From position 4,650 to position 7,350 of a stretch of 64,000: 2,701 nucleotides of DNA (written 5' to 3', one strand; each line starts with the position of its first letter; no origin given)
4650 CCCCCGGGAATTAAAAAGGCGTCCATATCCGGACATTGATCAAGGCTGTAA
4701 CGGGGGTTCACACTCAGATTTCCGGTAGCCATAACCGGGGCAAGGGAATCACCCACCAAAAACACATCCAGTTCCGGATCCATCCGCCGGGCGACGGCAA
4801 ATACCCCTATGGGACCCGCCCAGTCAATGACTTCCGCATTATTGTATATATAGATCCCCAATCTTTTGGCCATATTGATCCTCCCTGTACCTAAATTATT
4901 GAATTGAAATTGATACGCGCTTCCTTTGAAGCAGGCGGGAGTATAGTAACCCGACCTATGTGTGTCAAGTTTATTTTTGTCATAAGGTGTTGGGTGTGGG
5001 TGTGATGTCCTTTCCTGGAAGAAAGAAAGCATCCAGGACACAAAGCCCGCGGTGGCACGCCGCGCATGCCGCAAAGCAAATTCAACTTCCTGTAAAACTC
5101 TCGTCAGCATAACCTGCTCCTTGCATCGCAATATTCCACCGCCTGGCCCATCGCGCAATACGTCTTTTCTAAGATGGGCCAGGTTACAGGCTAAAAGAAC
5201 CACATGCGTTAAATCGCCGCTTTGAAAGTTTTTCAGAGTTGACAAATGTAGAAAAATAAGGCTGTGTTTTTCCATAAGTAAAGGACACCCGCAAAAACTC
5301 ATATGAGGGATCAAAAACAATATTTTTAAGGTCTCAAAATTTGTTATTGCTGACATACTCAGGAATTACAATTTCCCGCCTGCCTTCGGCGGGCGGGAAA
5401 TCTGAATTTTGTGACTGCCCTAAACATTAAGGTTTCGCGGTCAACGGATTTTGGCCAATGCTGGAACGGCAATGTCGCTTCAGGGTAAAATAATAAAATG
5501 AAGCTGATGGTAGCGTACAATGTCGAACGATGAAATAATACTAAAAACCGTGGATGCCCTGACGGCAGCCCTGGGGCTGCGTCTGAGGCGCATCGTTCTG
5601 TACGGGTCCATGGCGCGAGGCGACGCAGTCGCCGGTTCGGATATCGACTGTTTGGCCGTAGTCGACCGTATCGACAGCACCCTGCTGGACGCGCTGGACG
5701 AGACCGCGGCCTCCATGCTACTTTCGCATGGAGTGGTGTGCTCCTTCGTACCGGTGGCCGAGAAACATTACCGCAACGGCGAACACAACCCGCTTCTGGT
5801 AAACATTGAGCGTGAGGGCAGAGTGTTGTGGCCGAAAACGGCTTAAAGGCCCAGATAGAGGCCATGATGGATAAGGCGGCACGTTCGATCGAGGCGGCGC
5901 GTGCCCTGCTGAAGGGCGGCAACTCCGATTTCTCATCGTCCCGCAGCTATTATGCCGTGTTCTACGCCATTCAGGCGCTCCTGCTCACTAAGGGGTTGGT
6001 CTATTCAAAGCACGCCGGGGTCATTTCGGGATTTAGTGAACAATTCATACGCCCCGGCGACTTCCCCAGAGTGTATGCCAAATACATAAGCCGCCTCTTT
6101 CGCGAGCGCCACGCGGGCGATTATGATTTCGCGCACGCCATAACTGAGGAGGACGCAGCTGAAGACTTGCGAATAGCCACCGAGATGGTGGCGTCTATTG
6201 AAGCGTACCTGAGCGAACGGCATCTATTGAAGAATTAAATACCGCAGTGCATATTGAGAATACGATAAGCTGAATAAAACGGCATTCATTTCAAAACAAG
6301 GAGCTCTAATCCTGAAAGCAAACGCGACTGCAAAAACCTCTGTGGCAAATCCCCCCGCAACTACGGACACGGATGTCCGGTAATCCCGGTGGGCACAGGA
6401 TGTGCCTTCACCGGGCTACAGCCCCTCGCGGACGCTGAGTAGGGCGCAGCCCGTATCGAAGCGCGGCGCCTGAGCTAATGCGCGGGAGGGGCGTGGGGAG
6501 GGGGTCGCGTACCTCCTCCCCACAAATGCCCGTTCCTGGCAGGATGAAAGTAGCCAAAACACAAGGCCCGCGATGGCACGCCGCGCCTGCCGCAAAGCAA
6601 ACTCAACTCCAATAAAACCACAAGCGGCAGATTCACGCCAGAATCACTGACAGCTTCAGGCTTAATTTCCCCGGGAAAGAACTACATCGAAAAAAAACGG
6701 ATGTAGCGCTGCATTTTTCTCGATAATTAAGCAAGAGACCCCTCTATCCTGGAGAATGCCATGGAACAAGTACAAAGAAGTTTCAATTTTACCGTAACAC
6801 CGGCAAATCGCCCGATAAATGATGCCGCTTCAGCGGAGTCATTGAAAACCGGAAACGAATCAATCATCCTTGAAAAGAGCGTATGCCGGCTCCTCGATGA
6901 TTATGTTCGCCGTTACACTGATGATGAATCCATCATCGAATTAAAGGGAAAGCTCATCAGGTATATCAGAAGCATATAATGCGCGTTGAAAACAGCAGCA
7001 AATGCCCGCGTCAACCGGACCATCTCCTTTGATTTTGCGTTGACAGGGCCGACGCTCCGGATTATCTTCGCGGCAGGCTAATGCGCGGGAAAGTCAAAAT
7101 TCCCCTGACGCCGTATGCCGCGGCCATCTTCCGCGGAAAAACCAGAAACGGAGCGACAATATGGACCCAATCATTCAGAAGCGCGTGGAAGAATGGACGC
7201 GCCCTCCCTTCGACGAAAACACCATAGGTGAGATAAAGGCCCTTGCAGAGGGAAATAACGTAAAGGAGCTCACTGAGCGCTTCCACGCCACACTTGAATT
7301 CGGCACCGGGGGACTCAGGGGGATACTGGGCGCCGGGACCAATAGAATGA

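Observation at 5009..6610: HepT/MntA-type MNT–HEPN toxin–antitoxin pair bracketed by ~85-nt direct repeats, likely an inserted cassette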

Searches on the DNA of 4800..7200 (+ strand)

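Call 8: search_rna_families(source=window, start=4800, end=7200, threshold=evalue, max_evalue=10)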
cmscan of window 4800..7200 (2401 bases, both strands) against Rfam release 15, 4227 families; matches with E-value up to 10: 5.
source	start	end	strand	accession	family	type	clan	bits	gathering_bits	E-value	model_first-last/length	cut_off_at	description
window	6471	6538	+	RF03417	mir-343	Gene; miRNA;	-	19.5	70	0.68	1-70/70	no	mir-343 microRNA precursor family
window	5269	5317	-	RF01379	CRISPR-DR66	Gene; CRISPR;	CL00014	18.2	45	8.2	1-37/37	no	CRISPR RNA direct repeat element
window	6485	6530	-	RF01918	mir-1249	Gene; miRNA;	-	18.1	83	2.2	1-75/75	no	mir-1249 microRNA precursor family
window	6495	6522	+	RF04083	MIR528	Gene; miRNA;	-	15.7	62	10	1-89/89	no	MIR528 microRNA precursor family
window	6672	6778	-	RF02150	MESTIT1_3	Gene; lncRNA;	-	14.5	60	6.5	1-99/99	no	MEST intronic transcript 1, antisense RNA conserved region 3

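Call 79: search_dna_similar(query=window:4874-7160:+, collection=plasmids, mode=distant, max_rows=10)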
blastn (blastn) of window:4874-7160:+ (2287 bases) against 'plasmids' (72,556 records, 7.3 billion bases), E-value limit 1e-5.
No match.

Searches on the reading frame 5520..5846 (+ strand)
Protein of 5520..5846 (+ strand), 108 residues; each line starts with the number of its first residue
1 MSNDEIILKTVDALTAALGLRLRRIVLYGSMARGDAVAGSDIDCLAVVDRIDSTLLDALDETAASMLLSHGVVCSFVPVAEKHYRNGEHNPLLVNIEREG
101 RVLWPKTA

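Call 7: search_protein_families(library=pfam, proteins=[window:5520-5846:+], max_evalue=0.01)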
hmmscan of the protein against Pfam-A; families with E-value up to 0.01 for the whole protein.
window:5520-5846:+ (108 aa): 2 families
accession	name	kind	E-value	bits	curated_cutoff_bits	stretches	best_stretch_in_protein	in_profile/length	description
PF01909.29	NTP_transf_2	-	5.9e-07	30.2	21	1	23-61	15-56/93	Nucleotidyltransferase domain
PF18765.7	Polbeta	-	5.6e-05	23.7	26.9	1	23-51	14-42/93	Polymerase beta, Nucleotidyltransferase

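Call 13: find_encoding_contigs(protein=window:5520-5846:+, flank=10000, max_places=10)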
Protein window:5520-5846:+ (108 aa): no gene with exactly this product is on record in the collection.

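Call 29: search_protein_families(library=padloc, proteins=[window:5520-5846:+], max_evalue=0.01)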
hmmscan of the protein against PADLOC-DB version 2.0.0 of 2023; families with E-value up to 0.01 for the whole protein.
window:5520-5846:+ (108 aa): 10 families
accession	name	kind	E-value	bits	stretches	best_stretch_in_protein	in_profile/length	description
PDLC04903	PDC-S09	-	4.3e-19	66.8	1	5-102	9-107/108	-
PDLC04907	PDC-S09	-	3.9e-11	41.1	1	20-102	25-113/114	-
PDLC04902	PDC-S09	-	5.5e-07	27.8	1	17-57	16-56/97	-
PDLC04368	PDC-M05A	-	2.6e-06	25.4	1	18-65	103-151/201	-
PDLC04904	PDC-S09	-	3.8e-06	25.1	1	14-58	17-60/104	-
PDLC04369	PDC-M05A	-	2.5e-05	22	1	11-58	92-139/201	-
PDLC04906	PDC-S09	-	2.9e-05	22.4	1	1-52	1-54/98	-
PDLC04372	PDC-M05A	-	0.0004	18.7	1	22-98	76-151/167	-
PDLC04778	PDC-M70A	-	0.0012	16.2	1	20-50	45-75/355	-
PDLC04905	PDC-S09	-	0.0055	15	1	19-49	18-49/101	-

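Call 30: search_protein_families(library=ncbifam, proteins=[window:5520-5846:+], max_evalue=0.01)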
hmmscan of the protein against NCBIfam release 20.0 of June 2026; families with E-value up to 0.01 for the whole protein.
window:5520-5846:+ (108 aa): 4 families
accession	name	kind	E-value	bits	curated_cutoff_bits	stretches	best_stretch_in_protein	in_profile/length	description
NF051895.1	anti_phage_HalB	equivalog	1.8e-06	27.7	190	1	25-50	2-27/211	anti-phage Hailong system nucleotidyltransferase HalB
NF047752.1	MntA_antitoxin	equivalog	7.5e-05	22.6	60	1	22-52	7-37/106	type VII toxin-antitoxin system MntA family adenylyltransferase antitoxin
NF010309.0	PRK13746.1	subfamily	0.0012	18.2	193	1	10-86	16-85/263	aminoglycoside adenylyltransferase family protein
NF012212.1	ANT_9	subfamily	0.0051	16.1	340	1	7-51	6-50/249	aminoglycoside nucleotidyltransferase ANT(9)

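Call 54: search_solved_structures(query=window:5520-5843:+, max_evalue=0.01, show_alignments=2)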
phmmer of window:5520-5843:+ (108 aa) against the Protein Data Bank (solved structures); distinct sequences matched with E-value up to 0.01: 1.
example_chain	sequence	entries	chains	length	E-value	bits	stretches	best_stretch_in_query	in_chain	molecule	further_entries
9xbd_E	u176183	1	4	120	1.9e-07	34.8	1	22-103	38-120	Nucleotidyltransferase domain-containing protein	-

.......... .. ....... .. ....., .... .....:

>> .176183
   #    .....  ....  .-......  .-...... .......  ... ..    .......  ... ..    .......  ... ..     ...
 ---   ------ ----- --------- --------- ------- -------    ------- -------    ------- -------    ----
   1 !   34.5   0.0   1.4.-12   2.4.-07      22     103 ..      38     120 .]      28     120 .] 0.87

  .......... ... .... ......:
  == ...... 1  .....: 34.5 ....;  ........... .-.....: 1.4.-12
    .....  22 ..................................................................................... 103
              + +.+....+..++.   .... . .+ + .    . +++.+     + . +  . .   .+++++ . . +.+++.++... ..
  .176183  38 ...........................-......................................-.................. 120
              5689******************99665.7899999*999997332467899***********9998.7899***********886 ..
